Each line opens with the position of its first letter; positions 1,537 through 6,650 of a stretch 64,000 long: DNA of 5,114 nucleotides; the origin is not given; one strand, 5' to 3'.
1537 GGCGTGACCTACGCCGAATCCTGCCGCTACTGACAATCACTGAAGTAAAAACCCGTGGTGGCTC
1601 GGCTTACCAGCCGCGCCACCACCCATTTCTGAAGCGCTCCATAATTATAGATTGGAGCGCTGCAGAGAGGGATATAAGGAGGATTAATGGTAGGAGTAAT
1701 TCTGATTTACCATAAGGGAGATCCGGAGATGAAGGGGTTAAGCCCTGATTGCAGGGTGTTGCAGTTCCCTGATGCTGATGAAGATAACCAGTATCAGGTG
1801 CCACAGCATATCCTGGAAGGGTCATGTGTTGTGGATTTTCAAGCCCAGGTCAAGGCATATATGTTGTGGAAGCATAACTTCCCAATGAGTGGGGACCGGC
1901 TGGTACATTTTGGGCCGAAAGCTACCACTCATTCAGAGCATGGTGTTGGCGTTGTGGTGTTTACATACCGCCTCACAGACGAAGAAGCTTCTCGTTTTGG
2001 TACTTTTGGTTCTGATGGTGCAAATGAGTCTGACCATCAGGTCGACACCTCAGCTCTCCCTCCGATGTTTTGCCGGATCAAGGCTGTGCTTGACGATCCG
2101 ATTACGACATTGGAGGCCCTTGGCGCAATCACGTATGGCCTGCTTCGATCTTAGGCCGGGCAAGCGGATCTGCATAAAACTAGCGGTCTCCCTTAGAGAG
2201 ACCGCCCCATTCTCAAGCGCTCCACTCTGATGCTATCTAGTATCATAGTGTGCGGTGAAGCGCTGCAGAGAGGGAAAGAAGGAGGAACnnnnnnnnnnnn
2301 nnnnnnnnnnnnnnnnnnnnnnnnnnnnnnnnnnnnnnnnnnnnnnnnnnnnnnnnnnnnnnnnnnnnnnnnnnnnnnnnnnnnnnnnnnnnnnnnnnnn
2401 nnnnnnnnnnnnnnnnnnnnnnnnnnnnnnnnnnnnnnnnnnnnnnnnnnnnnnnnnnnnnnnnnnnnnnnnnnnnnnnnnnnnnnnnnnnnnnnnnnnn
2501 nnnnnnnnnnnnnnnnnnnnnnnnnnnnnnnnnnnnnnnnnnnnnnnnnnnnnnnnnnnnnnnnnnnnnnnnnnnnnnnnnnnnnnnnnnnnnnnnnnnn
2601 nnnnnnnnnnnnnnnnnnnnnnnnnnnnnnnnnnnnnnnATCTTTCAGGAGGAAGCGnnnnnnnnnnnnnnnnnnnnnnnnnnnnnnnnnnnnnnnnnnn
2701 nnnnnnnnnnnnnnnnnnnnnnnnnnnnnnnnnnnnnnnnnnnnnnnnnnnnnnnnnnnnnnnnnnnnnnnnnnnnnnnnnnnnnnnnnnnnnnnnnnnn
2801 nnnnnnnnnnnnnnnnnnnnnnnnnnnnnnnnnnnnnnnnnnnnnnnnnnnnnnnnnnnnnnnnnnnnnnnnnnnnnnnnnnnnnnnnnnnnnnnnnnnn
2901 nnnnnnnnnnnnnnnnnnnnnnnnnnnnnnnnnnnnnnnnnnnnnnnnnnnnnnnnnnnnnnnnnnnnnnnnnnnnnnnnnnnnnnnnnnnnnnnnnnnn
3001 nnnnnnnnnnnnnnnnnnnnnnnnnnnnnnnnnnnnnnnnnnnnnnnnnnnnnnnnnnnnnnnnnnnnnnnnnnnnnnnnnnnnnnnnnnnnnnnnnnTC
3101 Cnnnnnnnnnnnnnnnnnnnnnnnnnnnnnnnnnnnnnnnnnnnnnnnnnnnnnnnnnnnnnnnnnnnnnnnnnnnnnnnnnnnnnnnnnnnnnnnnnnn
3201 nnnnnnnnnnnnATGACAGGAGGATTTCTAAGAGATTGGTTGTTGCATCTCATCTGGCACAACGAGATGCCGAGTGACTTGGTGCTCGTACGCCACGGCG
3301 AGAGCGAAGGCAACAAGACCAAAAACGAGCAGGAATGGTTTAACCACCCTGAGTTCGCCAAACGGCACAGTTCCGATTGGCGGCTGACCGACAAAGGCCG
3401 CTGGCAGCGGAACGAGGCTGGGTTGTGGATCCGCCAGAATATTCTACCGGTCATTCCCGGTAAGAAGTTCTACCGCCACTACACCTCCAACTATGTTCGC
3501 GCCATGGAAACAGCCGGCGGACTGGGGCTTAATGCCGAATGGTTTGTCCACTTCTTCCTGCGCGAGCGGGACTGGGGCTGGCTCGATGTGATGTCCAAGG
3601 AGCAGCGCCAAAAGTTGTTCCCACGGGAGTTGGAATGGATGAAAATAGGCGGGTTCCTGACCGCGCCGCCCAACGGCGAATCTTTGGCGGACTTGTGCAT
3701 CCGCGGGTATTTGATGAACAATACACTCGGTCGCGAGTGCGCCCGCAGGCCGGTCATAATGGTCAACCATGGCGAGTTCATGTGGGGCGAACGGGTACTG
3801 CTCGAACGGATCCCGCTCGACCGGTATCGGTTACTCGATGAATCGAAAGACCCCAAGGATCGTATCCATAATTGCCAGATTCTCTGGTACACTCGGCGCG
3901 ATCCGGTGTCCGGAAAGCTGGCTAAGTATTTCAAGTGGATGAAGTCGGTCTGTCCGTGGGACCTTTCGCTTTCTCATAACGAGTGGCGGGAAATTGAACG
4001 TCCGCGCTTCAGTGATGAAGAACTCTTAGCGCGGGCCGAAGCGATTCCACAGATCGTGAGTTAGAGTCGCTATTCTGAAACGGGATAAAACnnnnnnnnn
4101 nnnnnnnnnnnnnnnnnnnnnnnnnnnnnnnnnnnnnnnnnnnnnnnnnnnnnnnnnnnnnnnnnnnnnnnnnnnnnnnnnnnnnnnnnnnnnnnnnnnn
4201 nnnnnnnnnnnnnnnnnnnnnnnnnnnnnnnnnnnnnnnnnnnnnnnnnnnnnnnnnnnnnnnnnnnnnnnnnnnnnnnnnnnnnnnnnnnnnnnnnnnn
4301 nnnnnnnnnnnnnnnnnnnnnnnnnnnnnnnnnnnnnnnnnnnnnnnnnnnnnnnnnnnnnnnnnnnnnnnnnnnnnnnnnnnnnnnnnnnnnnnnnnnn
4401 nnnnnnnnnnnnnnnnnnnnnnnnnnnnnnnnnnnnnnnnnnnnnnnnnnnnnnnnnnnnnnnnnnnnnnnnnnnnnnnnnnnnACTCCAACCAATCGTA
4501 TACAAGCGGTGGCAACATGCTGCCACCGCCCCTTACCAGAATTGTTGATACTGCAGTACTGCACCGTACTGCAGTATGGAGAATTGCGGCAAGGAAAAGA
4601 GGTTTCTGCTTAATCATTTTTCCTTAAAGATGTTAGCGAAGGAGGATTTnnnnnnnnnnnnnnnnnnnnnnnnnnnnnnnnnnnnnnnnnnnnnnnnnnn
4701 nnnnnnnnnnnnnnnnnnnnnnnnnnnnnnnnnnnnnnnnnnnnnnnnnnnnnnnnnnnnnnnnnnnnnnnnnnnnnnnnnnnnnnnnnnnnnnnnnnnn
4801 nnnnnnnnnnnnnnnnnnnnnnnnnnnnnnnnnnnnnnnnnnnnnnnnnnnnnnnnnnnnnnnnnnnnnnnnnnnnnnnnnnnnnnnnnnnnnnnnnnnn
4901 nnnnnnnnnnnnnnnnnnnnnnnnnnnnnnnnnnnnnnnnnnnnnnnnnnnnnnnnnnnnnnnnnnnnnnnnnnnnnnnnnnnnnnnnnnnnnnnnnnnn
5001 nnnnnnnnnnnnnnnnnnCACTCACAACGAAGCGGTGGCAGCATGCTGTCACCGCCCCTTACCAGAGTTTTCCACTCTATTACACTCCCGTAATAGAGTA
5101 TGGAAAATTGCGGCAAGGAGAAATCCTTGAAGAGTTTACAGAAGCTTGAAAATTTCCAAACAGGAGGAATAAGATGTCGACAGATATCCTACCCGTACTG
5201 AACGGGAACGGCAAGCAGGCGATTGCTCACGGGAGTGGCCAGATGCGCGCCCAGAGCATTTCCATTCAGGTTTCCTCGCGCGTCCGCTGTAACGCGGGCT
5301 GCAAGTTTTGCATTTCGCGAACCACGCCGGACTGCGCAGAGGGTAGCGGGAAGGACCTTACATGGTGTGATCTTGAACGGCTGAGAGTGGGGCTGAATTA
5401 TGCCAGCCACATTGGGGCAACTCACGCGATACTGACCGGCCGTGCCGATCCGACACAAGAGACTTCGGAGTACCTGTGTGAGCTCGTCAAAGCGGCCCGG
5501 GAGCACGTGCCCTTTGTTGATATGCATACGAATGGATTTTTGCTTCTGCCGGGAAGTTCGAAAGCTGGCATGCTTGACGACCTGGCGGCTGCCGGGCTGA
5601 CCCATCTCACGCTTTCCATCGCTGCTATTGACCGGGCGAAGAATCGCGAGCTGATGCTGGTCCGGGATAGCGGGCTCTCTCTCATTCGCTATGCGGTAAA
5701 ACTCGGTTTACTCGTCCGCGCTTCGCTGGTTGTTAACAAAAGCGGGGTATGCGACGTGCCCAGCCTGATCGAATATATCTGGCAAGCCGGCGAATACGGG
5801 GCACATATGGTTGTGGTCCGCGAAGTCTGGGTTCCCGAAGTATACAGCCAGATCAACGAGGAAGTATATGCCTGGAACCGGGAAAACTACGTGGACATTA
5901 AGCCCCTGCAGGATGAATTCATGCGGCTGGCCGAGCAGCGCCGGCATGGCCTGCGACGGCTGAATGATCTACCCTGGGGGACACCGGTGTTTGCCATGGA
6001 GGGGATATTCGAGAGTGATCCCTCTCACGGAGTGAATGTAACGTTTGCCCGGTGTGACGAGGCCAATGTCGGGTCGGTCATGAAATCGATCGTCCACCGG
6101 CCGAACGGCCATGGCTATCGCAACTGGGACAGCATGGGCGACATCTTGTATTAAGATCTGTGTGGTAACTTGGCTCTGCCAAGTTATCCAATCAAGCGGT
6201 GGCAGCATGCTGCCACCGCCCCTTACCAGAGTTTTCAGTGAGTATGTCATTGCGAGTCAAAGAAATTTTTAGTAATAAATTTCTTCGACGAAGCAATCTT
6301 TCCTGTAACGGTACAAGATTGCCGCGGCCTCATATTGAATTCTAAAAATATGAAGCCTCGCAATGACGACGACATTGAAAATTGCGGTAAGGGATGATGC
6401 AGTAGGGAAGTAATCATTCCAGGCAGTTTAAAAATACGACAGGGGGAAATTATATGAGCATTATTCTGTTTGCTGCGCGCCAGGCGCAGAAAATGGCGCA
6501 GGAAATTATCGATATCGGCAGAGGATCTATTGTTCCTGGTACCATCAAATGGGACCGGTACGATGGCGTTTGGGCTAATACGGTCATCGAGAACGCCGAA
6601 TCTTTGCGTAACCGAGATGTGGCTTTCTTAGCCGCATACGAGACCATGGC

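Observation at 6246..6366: MITE-like structured ~120-bp element in two copies, one inserted into the loop of another repeat element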

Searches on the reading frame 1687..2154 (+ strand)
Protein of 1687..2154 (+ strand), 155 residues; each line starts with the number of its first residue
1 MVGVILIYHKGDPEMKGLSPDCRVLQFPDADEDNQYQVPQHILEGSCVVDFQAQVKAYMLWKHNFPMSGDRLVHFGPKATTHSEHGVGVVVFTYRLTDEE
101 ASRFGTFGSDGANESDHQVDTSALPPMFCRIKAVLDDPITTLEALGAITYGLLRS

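Call 14: search_protein_families(library=pfam, proteins=[window:1687-2154:+])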
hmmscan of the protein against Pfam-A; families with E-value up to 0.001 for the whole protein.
window:1687-2154:+ (155 aa): 0 families

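Call 60: find_encoding_contigs(protein=window:1687-2154:+, flank=10000, max_places=4)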
Protein window:1687-2154:+ (155 aa): 1 contig read that carries it; 1 place shown.
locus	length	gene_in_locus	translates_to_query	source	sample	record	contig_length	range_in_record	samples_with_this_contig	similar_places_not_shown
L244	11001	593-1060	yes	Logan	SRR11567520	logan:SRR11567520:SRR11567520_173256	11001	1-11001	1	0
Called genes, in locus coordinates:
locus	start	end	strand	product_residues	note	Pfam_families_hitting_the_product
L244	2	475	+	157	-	?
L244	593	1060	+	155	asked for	-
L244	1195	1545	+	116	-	-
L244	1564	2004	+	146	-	-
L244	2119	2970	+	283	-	PF00300:His_Phos_1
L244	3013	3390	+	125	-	-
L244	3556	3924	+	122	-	-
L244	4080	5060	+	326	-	PF04055:Radical_SAM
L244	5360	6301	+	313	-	-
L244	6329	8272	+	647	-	PF00795:CN_hydrolase, PF02540:NAD_synthase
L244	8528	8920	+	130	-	-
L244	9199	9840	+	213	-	PF25182:NonGDSL (weak), PF00657:Lipase_GDSL, PF13472:Lipase_GDSL_2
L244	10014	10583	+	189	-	-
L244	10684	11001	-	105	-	?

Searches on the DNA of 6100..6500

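Call 19: search_rna_families(source=window, start=6100, end=6500, threshold=evalue, max_evalue=10)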
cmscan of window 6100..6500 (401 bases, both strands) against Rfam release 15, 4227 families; matches with E-value up to 10: 7.
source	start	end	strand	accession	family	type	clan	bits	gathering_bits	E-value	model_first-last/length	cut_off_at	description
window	6173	6200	-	RF02475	GlsR6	Gene; snRNA; snoRNA; CD-box;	-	17.6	75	0.092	32-59/59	no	Small nucleolar RNA GlsR6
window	6258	6287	-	RF03729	mir-2363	Gene; miRNA;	-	16.8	90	2.8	1-72/72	no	mir-2363 microRNA precursor family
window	6417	6464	-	RF01574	DdR6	Gene; snRNA; snoRNA; CD-box;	-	15.8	90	4.8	1-86/86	no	Dictyostelium snoRNA DdR6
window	6258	6287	+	RF03729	mir-2363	Gene; miRNA;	-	15.1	90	7.9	1-72/72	no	mir-2363 microRNA precursor family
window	6193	6226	+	RF04218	HCV_5BSL1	Cis-reg;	-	14.9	44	1.5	1-47/47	no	Hepatitis C virus stem-loop I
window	6194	6219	-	RF03758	mir-2756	Gene; miRNA;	-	13.7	61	6.7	1-78/78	no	mir-2756 microRNA precursor family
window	6233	6294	+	RF00067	SNORD15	Gene; snRNA; snoRNA; CD-box;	CL00045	10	75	8.8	1-146/146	no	Small nucleolar RNA SNORD15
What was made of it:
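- On Any Rfam RNA family: Only chance-level matches at E up to 10 around copy A (call 19).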
